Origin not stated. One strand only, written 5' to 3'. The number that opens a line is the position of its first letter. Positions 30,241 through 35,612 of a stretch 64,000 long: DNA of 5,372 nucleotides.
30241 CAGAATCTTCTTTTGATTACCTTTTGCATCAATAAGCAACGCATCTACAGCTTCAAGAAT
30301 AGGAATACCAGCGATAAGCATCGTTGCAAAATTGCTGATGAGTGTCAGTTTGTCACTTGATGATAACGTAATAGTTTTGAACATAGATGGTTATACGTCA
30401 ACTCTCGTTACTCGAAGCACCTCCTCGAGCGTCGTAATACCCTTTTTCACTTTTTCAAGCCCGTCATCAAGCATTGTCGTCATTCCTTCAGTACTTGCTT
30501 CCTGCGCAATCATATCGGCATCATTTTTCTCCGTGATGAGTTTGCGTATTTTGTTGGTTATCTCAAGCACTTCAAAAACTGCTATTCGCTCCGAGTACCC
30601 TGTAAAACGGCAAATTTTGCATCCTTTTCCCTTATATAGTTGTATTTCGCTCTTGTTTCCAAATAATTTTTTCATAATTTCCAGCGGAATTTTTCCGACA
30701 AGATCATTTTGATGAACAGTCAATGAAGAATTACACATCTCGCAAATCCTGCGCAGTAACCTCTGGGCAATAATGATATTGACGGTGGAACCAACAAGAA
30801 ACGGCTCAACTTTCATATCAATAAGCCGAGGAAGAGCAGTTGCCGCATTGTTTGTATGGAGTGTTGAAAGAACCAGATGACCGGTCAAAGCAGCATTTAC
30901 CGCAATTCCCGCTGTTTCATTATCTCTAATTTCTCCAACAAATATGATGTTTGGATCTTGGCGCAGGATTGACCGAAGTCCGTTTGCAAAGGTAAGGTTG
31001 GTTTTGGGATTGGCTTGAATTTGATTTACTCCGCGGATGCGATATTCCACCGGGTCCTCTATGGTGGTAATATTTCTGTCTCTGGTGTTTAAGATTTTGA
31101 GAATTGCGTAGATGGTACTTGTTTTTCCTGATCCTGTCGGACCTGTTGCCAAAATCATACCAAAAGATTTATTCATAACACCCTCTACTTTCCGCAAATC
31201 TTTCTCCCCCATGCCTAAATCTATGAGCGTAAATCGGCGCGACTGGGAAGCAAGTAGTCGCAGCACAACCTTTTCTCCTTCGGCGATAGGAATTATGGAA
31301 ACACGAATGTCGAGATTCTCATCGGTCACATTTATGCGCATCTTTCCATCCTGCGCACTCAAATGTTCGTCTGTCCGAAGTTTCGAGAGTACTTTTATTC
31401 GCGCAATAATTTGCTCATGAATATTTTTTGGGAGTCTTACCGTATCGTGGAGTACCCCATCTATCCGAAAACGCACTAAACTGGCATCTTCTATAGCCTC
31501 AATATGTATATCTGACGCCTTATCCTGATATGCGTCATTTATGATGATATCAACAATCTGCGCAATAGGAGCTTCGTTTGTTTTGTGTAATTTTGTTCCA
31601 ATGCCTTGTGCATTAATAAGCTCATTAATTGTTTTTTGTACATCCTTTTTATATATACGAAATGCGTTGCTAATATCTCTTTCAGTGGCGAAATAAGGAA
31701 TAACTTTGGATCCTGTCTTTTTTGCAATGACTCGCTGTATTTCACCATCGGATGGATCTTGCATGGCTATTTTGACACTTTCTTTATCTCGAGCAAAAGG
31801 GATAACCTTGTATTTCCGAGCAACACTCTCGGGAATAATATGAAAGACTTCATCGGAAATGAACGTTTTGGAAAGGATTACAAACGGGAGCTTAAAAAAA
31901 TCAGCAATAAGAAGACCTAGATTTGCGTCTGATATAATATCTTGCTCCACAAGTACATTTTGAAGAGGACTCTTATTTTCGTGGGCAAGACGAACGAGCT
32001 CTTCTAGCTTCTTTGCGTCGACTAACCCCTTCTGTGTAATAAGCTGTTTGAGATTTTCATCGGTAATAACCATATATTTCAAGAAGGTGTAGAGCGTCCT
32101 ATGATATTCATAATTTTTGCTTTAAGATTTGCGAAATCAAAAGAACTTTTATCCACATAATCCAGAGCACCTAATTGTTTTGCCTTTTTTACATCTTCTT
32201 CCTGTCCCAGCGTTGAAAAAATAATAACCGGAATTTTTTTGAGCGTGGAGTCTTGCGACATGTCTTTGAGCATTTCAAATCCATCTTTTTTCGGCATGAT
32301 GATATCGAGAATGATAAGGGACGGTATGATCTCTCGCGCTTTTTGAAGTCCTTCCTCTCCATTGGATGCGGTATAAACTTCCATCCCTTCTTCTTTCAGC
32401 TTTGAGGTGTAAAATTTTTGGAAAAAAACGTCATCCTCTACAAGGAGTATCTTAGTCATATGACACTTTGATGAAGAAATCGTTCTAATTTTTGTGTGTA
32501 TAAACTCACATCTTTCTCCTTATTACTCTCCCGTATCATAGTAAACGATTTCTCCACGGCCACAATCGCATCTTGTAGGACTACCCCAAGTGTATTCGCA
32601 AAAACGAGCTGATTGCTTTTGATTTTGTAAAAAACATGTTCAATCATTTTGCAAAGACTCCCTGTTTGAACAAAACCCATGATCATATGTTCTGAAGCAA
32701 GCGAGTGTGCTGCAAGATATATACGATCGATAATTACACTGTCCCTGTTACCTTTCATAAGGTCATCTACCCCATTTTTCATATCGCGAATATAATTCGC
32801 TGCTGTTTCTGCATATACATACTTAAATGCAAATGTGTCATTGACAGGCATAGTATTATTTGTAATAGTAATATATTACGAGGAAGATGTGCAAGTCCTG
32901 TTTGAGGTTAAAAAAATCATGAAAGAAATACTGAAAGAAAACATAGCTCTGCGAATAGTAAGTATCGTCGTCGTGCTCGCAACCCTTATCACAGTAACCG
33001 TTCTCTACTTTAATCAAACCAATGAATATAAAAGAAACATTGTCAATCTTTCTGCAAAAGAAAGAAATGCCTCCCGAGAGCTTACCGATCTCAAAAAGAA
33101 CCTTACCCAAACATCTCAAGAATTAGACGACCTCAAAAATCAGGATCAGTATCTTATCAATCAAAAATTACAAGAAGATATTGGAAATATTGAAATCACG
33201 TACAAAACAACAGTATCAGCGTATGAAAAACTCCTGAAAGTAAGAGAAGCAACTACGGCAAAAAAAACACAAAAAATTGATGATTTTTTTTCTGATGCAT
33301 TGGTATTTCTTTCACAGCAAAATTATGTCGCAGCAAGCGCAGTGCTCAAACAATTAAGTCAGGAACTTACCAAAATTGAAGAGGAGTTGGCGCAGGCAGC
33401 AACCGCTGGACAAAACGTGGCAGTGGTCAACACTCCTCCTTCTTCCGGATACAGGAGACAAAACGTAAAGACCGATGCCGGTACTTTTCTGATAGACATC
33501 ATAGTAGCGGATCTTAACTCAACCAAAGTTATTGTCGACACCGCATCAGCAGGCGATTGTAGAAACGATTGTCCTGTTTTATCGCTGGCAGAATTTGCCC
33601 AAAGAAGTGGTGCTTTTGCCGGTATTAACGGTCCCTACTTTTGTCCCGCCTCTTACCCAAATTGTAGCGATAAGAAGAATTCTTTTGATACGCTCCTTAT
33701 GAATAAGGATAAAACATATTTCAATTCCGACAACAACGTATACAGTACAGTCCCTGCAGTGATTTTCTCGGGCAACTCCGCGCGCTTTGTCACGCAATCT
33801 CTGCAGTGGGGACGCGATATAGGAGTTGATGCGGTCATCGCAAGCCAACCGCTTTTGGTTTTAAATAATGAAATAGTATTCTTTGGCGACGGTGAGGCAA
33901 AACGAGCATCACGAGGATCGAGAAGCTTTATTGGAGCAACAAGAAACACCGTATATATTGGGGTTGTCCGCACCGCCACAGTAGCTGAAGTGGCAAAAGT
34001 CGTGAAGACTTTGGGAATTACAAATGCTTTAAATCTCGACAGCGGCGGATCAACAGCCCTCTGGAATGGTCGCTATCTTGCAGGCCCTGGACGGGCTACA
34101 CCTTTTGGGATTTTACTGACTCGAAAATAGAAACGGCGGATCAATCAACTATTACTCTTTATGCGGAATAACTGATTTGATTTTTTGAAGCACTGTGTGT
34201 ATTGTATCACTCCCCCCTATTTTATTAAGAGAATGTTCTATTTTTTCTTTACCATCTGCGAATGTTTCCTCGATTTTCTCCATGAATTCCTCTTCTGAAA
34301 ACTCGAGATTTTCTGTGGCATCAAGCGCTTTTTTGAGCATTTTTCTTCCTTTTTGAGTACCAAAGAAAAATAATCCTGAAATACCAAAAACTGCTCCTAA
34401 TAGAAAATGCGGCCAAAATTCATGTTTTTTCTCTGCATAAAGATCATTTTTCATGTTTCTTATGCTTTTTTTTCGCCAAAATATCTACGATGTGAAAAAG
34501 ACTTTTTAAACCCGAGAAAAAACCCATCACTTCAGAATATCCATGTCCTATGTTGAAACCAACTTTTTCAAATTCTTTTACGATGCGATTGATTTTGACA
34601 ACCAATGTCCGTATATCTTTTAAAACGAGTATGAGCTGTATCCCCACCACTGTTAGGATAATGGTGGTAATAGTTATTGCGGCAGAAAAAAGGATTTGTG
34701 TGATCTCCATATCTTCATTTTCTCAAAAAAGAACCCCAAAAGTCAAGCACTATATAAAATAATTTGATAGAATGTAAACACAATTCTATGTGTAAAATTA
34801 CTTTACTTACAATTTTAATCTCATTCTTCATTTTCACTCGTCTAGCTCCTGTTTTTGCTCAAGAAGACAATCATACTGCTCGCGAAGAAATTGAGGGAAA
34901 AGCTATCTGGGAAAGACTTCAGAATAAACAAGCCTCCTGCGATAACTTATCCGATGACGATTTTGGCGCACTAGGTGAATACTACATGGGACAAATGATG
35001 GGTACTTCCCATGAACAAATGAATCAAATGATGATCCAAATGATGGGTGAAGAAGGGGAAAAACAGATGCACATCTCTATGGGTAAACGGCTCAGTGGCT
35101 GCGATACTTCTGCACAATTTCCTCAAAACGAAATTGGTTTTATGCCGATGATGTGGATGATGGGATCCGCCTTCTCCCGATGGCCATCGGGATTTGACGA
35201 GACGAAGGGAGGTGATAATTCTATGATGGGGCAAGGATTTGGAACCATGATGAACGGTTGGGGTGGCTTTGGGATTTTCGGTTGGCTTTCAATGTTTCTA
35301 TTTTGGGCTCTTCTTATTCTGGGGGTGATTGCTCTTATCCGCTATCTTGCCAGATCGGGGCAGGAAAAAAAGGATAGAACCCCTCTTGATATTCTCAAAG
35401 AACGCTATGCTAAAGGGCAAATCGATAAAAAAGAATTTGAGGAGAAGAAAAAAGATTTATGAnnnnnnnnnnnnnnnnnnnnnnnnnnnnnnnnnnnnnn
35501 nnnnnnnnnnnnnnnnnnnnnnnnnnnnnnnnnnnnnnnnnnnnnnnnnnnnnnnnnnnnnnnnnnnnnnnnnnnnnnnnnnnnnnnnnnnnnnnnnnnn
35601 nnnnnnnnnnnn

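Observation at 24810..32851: Type IV pilus locus with a 636-aa prepilin carrying a beta-propeller-like repeat domain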

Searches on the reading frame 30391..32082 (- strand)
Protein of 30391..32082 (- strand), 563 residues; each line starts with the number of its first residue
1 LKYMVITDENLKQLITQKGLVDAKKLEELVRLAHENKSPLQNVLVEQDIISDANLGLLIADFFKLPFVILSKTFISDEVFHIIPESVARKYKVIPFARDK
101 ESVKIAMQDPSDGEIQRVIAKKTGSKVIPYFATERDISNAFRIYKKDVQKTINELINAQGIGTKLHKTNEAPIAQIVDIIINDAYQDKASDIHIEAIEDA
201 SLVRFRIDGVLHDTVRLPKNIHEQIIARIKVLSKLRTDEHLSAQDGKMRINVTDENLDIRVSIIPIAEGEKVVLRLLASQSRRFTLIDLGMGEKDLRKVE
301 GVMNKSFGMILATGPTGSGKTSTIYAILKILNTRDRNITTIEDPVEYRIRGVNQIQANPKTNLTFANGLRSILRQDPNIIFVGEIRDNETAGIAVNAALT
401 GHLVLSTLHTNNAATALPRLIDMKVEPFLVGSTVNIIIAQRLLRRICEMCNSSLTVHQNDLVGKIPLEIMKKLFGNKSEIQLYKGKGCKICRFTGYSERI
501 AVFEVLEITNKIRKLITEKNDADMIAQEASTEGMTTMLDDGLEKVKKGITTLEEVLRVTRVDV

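Call 3: search_protein_families(library=pfam, proteins=[window:30391-32082:-], max_evalue=0.1)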
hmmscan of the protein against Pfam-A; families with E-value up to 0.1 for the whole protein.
window:30391-32082:- (563 aa): 12 families
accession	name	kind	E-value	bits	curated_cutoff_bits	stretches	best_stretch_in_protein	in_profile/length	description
PF00437.27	T2SSE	-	1.8e-122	409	24.9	1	168-557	3-370/370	Type II/IV secretion system protein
PF05157.20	MshEN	-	1.3e-15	57.6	23.1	1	63-142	1-81/90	MshEN domain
PF01656.29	CbiA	-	0.012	16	25.4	0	311-557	3-111/125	CobQ/CobB/MinD/ParA nucleotide binding domain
PF13401.12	AAA_22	-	0.014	16.2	27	1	308-344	6-42/130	AAA domain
PF13555.12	AAA_29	-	0.016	15.4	27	1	307-333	22-48/61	P-loop containing region of AAA domain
PF13245.12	AAA_19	-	0.03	14.9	25.1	0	309-336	13-40/134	AAA domain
PF12775.13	AAA_7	-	0.033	14.2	25.8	0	310-341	36-67/181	P-loop containing dynein motor region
PF13604.12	AAA_30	-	0.039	14.1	27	0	299-338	10-49/191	AAA domain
PF13191.12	AAA_16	-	0.046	14.7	32.6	1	301-344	18-60/167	AAA ATPase domain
PF00004.35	AAA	-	0.051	14.5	21.2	0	310-337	1-28/131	ATPase family associated with various cellular activities (AAA)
PF10415.14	FumaraseC_C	-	0.079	13.8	32.5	0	3-32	20-49/54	Fumarase C C-terminus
PF04851.21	ResIII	-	0.08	13.3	22.5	0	305-335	21-51/164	Type III restriction enzyme, res subunit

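Call 4: search_protein_families(library=ncbifam, proteins=[window:30391-32082:-], max_evalue=0.1)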
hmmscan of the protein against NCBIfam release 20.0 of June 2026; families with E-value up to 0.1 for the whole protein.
window:30391-32082:- (563 aa): 20 families
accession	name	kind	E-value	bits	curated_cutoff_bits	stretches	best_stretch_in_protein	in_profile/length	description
TIGR02538.1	type_IV_pilB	equivalog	1.1e-155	519.5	675.65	1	11-560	2-563/564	type IV-A pilus assembly ATPase PilB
TIGR02533.1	type_II_gspE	equivalog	2.9e-153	511.1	630.25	1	82-559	3-486/486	type II secretion system ATPase GspE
NF007755.0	PRK10436.1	equivalog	7.3e-129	430.4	617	1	86-559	12-459/465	type II secretion system protein GspE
NF053534.1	T4PilAsmATPsTfpB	equivalog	1.1e-122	410.4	850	1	10-559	26-582/584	type IV pilus assembly ATPase TfpB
NF041000.1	ATPase_ComGA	equivalog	3.3e-72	242.7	300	1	180-444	3-266/267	competence type IV pilus ATPase ComGA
TIGR01420.1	pilT_fam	subfamily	3.7e-51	174.4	319.1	2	180-423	5-242/343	PilT/PilU family type 4a pilus ATPase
TIGR02525.1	plasmid_TraJ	equivalog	1.4e-27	96.6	368.3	1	289-425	135-274/372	plasmid transfer ATPase TraJ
TIGR02524.1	dot_icm_DotB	equivalog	1.9e-22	80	463.3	1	306-443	133-279/358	Dot/Icm type IV secretion system ATPase DotB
NF058587.1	archaellum_moto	equivalog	2.8e-16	59.4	550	1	310-445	278-419/527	archaellum flagellar ATPase motor FlaI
TIGR02782.1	TrbB_P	equivalog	9.7e-15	54.6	304.55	1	309-438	138-276/303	P-type conjugative transfer ATPase TrbB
TIGR02788.1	VirB11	equivalog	1.8e-13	50.2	249.95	1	310-425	147-267/308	P-type DNA transfer ATPase VirB11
NF010469.0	PRK13894.1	subfamily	5.7e-13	48.9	508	1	309-421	151-265/320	conjugal transfer ATPase TrbB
NF012033.0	PRK15489.1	equivalog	1.6e-11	43.1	537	1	8-151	490-633/703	glycosyl transferase family protein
NF010407.0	PRK13833.1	subfamily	1.8e-11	44.1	499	1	291-426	129-265/323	conjugal transfer protein TrbB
TIGR03819.1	heli_sec_ATPase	hypoth_equivalog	4.5e-11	42.5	373.15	1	225-420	99-297/340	TadA family conjugal transfer-associated ATPase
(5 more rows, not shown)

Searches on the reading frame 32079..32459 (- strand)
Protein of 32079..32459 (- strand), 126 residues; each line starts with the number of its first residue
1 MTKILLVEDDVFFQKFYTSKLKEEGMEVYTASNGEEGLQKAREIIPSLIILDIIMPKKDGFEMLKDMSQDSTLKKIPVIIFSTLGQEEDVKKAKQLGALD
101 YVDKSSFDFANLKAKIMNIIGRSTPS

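Call 3: search_protein_families(library=pfam, proteins=[window:32079-32459:-], max_evalue=0.1)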
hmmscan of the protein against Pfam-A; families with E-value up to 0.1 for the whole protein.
window:32079-32459:- (126 aa): 3 families
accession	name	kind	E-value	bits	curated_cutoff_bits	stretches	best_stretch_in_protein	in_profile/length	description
PF00072.30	Response_reg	-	1.9e-23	83.2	30.2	1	4-116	1-110/111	Response regulator receiver domain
PF02589.21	LUD_dom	-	0.061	13.5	22.6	1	18-110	5-63/189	LUD domain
PF00107.32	ADH_zinc_N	-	0.074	13.4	31.8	0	83-117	20-51/129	Zinc-binding dehydrogenase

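Call 4: search_protein_families(library=ncbifam, proteins=[window:32079-32459:-], max_evalue=0.1)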
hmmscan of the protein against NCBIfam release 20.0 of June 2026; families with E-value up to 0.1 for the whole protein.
window:32079-32459:- (126 aa): 95 families (the best 25 are shown)
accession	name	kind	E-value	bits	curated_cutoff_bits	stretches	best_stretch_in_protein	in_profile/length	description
TIGR02154.1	PhoB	equivalog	6e-21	74.8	296.2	1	2-125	3-125/226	phosphate regulon transcriptional regulator PhoB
NF045944.1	ResRegRpaBCyano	equivalog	9.8e-21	74.2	330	1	5-123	1-115/229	response regulator transcription factor RpaB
NF008199.0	PRK10955.1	equivalog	8.6e-20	71.6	341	1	1-124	1-119/232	envelope stress response regulator transcription factor CpxR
NF007969.0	PRK10693.1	equivalog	9.2e-20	70.9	329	1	3-119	9-123/337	two-component system response regulator RssB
NF041733.1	resp_reg_CseB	equivalog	1.2e-19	70.6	350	1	3-124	2-119/228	two-component system response regulator CseB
NF007135.0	PRK09581.1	equivalog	4.3e-19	68.7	474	1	2-109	3-110/457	PleD family two-component system response regulator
TIGR01387.1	cztR_silR_copR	subfamily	6.7e-19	68.4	279.2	1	4-123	1-117/218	heavy metal response regulator transcription factor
NF007820.0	PRK10529.1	equivalog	1.8e-18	66.8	325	1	1-122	1-118/225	two-component system response regulator KdpE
NF053854.1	RespRegPhoBBctds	equivalog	3.2e-18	65.9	270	1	4-124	1-119/225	two-component system response regulator PhoB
NF045505.1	RR_RssB_Pseudo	equivalog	6e-18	65.1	700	1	3-122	7-124/394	two-component system response regulator RssB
NF051850.1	RespRegRprY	equivalog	7.6e-18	64.8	370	1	2-122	5-122/234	response regulator transcription factor RprY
TIGR02875.1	spore_0_A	equivalog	1.2e-17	64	200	1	3-121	4-123/262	sporulation transcription factor Spo0A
NF001965.0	PRK00742.1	subfamily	1.5e-17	63.9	293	1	2-117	4-120/357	chemotaxis-specific protein-glutamate methyltransferase CheB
NF040534.1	resp_reg_YycF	equivalog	3e-17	62.7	340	1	3-117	2-112/231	response regulator YycF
NF045717.1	DVU0259_DivK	exception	2.3e-16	60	160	1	2-93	3-95/117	DVU0259 family response regulator domain-containing protein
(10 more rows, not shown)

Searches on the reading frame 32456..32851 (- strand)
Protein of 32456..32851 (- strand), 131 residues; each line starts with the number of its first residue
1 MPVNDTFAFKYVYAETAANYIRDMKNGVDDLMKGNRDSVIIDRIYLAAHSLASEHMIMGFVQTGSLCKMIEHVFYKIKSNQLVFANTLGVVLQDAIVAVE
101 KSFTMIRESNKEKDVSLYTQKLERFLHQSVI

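Call 3: search_protein_families(library=pfam, proteins=[window:32456-32851:-], max_evalue=0.1)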
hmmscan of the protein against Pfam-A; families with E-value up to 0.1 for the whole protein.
window:32456-32851:- (131 aa): 1 family
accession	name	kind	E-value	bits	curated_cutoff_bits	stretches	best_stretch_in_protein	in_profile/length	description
PF01627.28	Hpt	-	0.0032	18.1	24.6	1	13-97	6-79/84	Hpt domain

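Call 4: search_protein_families(library=ncbifam, proteins=[window:32456-32851:-], max_evalue=0.1)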
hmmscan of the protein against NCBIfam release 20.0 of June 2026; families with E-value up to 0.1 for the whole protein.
window:32456-32851:- (131 aa): 1 family
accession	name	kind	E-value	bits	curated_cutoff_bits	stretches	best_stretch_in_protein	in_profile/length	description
NF041336.1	CheA_Halo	equivalog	0.0002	20.1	950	1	17-113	12-109/666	chemotaxis protein CheA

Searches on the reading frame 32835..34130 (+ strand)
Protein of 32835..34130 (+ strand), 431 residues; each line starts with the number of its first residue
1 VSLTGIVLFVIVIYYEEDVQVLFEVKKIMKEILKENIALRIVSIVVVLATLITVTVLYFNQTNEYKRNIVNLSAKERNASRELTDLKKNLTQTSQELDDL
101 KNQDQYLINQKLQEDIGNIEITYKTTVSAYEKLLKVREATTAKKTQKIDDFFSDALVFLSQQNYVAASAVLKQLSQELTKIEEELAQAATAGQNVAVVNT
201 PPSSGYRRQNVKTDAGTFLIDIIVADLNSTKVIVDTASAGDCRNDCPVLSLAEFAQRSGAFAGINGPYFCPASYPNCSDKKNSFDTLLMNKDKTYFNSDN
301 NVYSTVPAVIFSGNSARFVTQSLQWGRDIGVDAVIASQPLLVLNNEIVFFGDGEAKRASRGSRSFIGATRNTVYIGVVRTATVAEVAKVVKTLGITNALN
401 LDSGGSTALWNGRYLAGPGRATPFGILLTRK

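Call 10: search_protein_families(library=pfam, proteins=[window:32835-34130:+], max_evalue=0.001)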
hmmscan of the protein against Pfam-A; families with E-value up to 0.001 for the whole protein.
window:32835-34130:+ (431 aa): 1 family
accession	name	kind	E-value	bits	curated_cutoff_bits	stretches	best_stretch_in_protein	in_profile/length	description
PF09992.14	NAGPA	-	1.2e-15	58.5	25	1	287-427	22-167/169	Phosphodiester glycosidase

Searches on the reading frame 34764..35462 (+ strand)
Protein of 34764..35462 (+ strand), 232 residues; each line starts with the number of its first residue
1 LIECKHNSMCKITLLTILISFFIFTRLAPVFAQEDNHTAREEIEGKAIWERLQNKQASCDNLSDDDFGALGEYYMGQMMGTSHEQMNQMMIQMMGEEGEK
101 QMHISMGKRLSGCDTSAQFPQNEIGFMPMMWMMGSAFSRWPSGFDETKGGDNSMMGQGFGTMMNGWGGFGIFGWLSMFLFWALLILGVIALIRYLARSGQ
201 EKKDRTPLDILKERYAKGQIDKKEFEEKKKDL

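Call 10: search_protein_families(library=pfam, proteins=[window:34764-35462:+], max_evalue=0.001)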
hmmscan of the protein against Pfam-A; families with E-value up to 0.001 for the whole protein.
window:34764-35462:+ (232 aa): 1 family
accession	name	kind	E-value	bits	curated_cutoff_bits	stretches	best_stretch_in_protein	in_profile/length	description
PF09851.14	SHOCT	-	2.7e-08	33.8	27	1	207-232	2-27/28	Short C-terminal domain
